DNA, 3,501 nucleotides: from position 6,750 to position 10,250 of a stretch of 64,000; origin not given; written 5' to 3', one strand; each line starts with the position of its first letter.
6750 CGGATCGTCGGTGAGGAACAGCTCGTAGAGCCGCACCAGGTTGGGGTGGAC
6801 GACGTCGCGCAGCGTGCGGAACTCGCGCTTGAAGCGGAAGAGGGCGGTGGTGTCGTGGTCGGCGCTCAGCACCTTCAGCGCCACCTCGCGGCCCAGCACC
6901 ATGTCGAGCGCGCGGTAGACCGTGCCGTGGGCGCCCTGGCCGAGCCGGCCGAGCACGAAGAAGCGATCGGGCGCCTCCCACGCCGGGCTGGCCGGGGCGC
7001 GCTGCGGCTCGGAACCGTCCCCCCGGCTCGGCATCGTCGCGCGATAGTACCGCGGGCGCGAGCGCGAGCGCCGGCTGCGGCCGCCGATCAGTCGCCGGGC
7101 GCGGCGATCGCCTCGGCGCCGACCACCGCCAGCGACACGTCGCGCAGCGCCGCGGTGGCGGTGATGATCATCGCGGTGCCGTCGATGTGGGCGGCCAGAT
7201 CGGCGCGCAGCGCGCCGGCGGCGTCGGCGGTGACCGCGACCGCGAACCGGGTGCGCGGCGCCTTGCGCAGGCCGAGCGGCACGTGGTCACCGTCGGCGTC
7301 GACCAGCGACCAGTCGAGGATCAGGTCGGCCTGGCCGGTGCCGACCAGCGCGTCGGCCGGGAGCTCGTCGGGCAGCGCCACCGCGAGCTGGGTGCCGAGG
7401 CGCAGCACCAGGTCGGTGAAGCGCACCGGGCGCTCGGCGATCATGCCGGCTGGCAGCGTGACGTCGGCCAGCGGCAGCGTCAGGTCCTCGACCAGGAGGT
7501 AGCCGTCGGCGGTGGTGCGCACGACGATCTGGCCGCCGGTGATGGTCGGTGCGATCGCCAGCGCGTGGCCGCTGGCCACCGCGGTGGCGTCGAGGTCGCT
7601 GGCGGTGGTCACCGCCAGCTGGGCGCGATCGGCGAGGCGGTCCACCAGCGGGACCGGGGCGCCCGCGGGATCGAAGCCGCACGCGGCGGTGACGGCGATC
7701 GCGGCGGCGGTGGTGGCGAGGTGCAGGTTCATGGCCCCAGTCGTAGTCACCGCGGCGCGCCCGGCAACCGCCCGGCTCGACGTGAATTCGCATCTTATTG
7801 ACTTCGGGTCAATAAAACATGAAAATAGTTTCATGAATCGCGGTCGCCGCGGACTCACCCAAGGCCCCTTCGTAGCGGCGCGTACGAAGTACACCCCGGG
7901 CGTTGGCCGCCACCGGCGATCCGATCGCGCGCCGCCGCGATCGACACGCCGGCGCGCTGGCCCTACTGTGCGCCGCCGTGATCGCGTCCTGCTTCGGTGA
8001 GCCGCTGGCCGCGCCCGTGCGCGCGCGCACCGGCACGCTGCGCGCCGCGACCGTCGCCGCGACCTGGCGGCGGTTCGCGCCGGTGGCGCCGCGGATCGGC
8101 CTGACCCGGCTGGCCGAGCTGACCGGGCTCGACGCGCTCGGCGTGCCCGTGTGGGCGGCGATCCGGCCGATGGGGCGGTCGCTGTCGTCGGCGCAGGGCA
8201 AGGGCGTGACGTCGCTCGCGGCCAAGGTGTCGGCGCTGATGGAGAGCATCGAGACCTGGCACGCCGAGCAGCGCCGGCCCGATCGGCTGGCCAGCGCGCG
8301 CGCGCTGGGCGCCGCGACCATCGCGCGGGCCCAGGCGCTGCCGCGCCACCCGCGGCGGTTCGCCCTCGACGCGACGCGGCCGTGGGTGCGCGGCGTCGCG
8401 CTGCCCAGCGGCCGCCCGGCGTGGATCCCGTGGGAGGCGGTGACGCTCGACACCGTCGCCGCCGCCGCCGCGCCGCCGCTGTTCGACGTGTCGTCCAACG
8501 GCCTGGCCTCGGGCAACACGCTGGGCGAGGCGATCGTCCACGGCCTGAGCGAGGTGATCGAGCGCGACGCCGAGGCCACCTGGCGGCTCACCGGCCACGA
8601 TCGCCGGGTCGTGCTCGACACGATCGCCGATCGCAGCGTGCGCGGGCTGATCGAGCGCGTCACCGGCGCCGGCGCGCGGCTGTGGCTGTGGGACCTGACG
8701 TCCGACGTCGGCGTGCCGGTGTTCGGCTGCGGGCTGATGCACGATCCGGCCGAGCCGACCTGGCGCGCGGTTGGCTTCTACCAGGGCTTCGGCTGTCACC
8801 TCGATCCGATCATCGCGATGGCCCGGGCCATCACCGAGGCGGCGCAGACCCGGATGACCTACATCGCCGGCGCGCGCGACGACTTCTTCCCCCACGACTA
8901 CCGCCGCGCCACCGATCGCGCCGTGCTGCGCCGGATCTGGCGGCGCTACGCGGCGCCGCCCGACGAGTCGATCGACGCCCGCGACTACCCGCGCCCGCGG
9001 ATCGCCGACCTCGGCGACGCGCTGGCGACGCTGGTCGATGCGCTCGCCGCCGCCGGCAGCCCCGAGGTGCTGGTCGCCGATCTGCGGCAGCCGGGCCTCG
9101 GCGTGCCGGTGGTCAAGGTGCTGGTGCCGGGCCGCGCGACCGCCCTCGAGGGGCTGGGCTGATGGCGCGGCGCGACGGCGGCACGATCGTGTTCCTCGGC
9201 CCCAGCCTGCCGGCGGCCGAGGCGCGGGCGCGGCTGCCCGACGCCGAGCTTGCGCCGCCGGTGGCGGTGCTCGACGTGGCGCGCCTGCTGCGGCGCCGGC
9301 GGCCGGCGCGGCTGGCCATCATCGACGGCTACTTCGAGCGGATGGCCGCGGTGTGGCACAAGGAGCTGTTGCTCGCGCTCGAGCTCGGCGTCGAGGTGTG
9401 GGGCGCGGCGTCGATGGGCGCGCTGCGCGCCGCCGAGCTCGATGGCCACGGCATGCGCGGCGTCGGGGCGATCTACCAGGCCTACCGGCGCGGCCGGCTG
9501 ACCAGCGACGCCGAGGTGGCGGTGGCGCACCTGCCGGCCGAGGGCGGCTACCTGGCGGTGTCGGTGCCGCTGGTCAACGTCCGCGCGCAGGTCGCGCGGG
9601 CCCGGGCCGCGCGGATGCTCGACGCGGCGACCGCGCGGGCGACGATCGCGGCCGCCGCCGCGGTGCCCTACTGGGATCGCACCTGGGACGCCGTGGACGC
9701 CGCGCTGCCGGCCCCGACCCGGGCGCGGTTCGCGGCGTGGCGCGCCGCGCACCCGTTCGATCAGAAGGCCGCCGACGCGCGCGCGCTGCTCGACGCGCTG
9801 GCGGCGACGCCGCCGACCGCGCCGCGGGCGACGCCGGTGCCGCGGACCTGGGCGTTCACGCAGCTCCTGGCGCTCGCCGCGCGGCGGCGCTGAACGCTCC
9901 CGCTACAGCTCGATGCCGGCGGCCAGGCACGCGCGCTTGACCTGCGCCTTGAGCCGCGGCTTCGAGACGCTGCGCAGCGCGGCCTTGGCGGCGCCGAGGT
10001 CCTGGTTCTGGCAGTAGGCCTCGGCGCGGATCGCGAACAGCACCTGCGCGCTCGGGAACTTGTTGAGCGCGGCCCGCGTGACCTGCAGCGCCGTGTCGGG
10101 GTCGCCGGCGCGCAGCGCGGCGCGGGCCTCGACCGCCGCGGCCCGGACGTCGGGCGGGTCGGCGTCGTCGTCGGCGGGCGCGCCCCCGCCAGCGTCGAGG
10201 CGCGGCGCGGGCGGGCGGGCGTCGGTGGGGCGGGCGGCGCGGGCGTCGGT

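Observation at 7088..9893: Stand-alone YcaO-TfuA thioamidation-type gene pair with no recognisable precursor peptide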

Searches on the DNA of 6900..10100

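Call 82: search_rna_families(source=window, start=6900, end=10100, threshold=evalue, max_evalue=1)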
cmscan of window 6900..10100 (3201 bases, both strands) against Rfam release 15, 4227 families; matches with E-value up to 1: 1.
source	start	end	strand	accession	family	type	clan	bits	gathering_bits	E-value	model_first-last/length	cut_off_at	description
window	8917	8957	+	RF03929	mir-6579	Gene; miRNA;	-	22.5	47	0.71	1-68/68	no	mir-6579 microRNA precursor family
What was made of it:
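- Tried and rejected: Rfam scan of 6900-10100: nothing significant (call 82).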

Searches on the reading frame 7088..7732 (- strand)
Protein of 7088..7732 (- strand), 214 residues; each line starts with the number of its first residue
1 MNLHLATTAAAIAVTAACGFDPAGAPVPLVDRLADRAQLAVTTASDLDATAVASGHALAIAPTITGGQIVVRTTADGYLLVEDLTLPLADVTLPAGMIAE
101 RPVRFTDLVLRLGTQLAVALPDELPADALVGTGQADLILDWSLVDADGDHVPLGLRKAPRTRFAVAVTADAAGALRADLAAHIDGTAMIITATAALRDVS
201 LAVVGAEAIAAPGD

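Call 62: find_homologous_proteins(query=window:7088-7732:-, max_evalue=0.001)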
Query window:7088-7732:- (214 aa): 18 proteins with E <= 0.001 among 8000 candidates.
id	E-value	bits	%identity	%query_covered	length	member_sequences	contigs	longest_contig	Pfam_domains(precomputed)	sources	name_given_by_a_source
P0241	6.2e-112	390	92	100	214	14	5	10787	-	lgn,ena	-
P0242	8.9e-110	383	90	100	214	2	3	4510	-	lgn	-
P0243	2.8e-102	358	85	100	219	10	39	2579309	-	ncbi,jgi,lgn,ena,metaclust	jgi:hypothetical protein|metaclust:\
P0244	4.0e-99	348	84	100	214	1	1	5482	-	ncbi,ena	-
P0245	3.2e-98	345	85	96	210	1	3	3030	-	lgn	-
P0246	1.6e-71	258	65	98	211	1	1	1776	-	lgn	-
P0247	6.4e-69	250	63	98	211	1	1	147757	-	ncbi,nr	ncbi:MAG: hypothetical protein IPL61_18285 [Myxococcales bacterium]|nr:hypothetical protein [Myxococ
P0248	2.9e-66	241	67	93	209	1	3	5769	-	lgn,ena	-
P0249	4.0e-57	211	58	97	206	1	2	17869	-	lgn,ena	-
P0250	3.6e-55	205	59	97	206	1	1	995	-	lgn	-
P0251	5.0e-55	204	60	90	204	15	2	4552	-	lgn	-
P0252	2.1e-54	202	65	80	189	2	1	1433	-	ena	-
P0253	3.4e-54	202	57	96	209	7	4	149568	-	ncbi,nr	ncbi:MAG: hypothetical protein KBG48_21445 [Kofleriaceae bacterium]|nr:hypothetical protein [Kofleri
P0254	1.0e-53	200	57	88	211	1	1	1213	-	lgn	-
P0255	1.2e-51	193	55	88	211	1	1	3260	-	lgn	-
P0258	8.4e-39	151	51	96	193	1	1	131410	-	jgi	jgi:hypothetical protein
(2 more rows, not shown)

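Call 63: find_encoding_contigs(protein=P0258, flank=8000, max_places=1)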
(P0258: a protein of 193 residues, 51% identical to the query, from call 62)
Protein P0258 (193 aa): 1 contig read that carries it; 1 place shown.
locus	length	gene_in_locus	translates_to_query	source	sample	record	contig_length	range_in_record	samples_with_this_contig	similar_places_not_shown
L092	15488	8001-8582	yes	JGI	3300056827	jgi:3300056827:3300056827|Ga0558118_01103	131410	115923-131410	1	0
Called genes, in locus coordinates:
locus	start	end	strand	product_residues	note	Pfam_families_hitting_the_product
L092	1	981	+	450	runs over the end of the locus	PF00764:Arginosuc_synth, PF20979:Arginosuc_syn_C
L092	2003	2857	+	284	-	-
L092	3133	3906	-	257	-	-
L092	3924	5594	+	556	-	PF00069:Pkinase, PF03109:ABC1 (faint), PF07714:PK_Tyr_Ser-Thr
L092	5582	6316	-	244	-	PF07812:TfuA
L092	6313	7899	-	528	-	-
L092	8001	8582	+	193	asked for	-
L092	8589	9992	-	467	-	PF12704:MacB_PCD, PF02687:FtsX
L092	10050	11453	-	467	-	PF12704:MacB_PCD, PF02687:FtsX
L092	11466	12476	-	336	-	PF12836:HHH_3 (weak), PF03934:T2SSK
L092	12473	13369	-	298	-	-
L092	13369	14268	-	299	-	-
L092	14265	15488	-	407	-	?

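Call 64: find_encoding_contigs(protein=P0249, flank=8000, max_places=1)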
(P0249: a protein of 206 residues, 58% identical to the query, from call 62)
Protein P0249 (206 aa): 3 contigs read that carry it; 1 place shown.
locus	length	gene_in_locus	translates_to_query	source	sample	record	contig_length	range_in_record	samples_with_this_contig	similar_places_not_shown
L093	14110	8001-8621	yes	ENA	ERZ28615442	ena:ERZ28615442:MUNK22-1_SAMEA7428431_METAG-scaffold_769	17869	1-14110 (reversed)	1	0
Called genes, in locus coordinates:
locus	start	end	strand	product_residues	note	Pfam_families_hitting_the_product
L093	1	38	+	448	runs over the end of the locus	PF00764:Arginosuc_synth, PF20979:Arginosuc_syn_C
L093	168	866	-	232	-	-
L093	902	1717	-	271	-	-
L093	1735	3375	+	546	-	PF00069:Pkinase, PF03109:ABC1 (faint), PF07714:PK_Tyr_Ser-Thr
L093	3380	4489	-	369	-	-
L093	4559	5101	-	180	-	-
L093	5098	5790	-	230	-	-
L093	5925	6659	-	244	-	PF07812:TfuA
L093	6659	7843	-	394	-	PF02624:YcaO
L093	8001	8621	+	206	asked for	-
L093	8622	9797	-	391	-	-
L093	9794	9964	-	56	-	-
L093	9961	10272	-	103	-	-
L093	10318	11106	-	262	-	PF08281:Sigma70_r4_2 (faint)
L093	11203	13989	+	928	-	PF13374:TPR_10 (faint), PF00069:Pkinase, PF07714:PK_Tyr_Ser-Thr, PF00515:TPR_1 (faint), PF13424:TPR_12, PF17874:TPR_MalT (weak), PF24885:TPR_NPHP3 (weak), PF13424:TPR_12, +1 more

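Call 73: predict_structure(alignment_id=A3)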
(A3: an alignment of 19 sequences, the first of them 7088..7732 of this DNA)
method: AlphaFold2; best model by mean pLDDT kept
length: 214 residues; sequences in the alignment: 19
mean_pLDDT: 88.0   pTM: 0.79
mean pLDDT of the five models: 88.0, 87.8, 87.3, 86.6, 86.5
residues with pLDDT >= 90: 158; 70-90: 26; 50-70: 6; < 50: 24
segments of 3 or more residues with pLDDT < 50: 1-19, 210-214
pLDDT, mean of each block of 10 residues (from residue 1): 45 47 74 94 97 95 97 96 97 92 96 96 90 97 93 95 97 94 95 94 86 38
secondary structure, 60 per line:
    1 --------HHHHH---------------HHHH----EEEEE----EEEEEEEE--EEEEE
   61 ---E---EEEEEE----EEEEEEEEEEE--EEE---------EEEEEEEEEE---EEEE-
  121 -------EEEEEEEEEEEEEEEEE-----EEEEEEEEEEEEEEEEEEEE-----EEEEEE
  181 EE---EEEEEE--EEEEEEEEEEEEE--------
elements in order: H9-13 H29-32 E37-41 E46-53 E56-60 E68-73 E78-88 E91-93 E103-112 E116-119 E128-144 E150-169 E175-182 E186-191 E194-206
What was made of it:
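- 7088..7732 (-): Divergently transcribed lipoprotein ('lipoA', 214 aa, pI 4.4), predicted 8-stranded beta-barrel. AF2 model pLDDT 88 (call 73).
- LipoA models as a compact, confident beta-barrel (call 73).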

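Call 89: search_protein_families(library=padloc, proteins=[window:7088-7732:-], max_evalue=0.001)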
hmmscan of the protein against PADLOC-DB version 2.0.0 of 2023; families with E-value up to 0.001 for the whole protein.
window:7088-7732:- (214 aa): 0 families

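Call 92: search_protein_representatives(alignment_id=A3)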
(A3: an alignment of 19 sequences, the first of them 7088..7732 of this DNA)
Query: 19 sequences, 211 profile positions. Proteins with E-value up to 0.001 (for the whole library): 239; up to 1e-10: 72; up to 1e-30: 13. The best 150 are listed.
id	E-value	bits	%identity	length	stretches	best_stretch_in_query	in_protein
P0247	2.0e-95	334.2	-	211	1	1-210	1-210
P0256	1.7e-83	295.3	-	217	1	3-210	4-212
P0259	9.8e-61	220.9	-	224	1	4-209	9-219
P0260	3.2e-44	167.0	-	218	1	6-205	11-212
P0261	4.6e-39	150.1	-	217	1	9-206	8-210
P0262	4.2e-37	143.7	-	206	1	56-206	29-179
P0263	8.8e-36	139.4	-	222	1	1-209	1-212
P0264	1.3e-35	138.9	-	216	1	6-203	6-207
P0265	8.2e-35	136.2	-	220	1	7-207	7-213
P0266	9.0e-34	132.8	-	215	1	5-206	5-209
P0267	9.4e-34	132.8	-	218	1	6-206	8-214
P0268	1.0e-33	132.6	-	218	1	4-207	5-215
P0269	1.0e-31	126.1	-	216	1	4-209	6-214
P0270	3.9e-29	117.7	-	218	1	8-208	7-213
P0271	1.4e-28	115.9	-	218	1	1-208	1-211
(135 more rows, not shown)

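Call 94: find_encoding_contigs(protein=P0260, flank=6000, max_places=2)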
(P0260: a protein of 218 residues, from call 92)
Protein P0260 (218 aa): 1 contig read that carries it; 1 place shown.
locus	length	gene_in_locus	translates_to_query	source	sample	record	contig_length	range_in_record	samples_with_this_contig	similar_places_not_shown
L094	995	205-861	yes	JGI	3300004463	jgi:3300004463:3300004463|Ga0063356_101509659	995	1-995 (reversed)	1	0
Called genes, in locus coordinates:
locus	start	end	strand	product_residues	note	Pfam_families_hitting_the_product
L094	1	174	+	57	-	?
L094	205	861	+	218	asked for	-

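Call 95: list_cluster_members(proteins=[P0259, P0261, P0263, P0264, P0265, P0266, P0267, P0268, P0269, P0271])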
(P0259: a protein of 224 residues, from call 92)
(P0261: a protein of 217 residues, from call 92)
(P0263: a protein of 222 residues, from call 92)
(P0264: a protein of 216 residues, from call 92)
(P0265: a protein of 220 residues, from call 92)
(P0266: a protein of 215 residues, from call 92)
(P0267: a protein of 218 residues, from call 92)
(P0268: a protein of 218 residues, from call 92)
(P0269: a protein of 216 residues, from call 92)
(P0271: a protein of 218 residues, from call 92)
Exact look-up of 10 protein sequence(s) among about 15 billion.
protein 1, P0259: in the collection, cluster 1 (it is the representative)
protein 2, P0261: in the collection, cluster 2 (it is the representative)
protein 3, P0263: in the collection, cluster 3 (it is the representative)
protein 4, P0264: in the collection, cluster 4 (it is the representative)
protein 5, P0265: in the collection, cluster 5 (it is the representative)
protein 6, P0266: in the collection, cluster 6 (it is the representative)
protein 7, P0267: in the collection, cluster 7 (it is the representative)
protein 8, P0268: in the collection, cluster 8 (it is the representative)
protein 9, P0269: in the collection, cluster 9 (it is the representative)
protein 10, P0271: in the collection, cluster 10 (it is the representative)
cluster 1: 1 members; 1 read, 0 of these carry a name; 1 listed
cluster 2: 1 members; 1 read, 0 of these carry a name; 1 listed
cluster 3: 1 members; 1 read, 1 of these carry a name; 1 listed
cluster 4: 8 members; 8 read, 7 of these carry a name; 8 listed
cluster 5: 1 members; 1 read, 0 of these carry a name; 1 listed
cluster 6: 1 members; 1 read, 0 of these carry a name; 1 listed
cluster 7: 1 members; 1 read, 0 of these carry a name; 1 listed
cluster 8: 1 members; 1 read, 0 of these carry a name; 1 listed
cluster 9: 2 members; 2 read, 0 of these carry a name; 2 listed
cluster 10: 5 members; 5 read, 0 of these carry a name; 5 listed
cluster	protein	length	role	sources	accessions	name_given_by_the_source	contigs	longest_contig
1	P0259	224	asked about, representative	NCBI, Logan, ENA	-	-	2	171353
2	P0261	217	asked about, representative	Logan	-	-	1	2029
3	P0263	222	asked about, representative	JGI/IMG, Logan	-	hypothetical protein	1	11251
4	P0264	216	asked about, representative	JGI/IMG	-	hypothetical protein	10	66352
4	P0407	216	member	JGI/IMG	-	hypothetical protein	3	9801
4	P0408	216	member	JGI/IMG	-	hypothetical protein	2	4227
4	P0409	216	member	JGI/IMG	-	hypothetical protein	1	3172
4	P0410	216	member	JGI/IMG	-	hypothetical protein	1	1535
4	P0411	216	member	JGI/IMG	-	hypothetical protein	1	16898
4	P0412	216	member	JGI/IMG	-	hypothetical protein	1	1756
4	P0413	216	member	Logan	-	-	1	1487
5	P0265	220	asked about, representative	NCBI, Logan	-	-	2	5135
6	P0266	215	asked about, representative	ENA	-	-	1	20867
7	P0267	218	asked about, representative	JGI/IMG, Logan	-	-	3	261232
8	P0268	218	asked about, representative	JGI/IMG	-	-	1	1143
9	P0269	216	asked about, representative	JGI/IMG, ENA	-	-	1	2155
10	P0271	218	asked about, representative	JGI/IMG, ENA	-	-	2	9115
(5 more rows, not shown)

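Call 96: find_encoding_contigs(protein=P0267, flank=8000, max_places=2)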
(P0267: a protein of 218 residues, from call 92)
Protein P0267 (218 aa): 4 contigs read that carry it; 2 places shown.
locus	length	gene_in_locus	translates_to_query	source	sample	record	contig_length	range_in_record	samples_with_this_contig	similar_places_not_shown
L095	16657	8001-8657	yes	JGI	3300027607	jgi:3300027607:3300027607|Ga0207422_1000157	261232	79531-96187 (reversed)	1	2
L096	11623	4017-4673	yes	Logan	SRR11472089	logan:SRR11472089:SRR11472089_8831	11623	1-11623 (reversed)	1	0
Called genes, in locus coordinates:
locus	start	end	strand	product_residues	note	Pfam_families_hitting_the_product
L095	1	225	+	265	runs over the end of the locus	PF00106:adh_short, PF08659:KR, PF13561:adh_short_C2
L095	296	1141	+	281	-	-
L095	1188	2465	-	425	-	PF12679:ABC2_membrane_2 (weak), PF12698:ABC2_membrane_3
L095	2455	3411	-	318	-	PF00005:ABC_tran, PF13304:AAA_21 (weak), PF13732:DrrA1-3_C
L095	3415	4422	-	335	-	PF02729:OTCace_N, PF00185:OTCace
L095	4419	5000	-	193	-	PF14681:UPRTase (weak), PF00156:Pribosyltran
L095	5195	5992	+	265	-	PF00069:Pkinase, PF01636:APH (faint), PF07714:PK_Tyr_Ser-Thr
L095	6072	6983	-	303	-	PF13561:adh_short_C2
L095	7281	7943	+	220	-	PF00440:TetR_N, PF17926:TetR_C_21, PF17938:TetR_C_29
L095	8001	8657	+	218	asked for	-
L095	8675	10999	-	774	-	-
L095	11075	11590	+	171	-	PF14341:PilX_N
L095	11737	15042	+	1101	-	-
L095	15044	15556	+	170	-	-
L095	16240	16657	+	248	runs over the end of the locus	-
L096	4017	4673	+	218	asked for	-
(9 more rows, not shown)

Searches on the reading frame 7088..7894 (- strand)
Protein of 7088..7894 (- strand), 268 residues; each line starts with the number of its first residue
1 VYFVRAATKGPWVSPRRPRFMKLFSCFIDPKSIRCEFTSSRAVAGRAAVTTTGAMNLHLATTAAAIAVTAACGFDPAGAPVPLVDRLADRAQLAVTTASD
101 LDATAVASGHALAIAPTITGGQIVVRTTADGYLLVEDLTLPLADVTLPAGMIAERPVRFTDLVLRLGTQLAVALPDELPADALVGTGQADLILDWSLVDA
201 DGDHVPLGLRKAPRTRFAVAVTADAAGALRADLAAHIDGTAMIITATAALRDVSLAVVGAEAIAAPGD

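Call 5: search_protein_families(library=pfam, proteins=[window:7088-7894:-], max_evalue=0.01)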
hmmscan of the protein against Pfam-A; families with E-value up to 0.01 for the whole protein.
window:7088-7894:- (268 aa): 0 families

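Call 6: search_protein_families(library=ncbifam, proteins=[window:7088-7894:-], max_evalue=0.01)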
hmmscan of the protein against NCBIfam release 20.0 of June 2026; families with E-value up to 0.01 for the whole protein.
window:7088-7894:- (268 aa): 0 families
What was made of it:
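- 7088..7732 (-): No Pfam or NCBIfam family (calls 5, 6).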
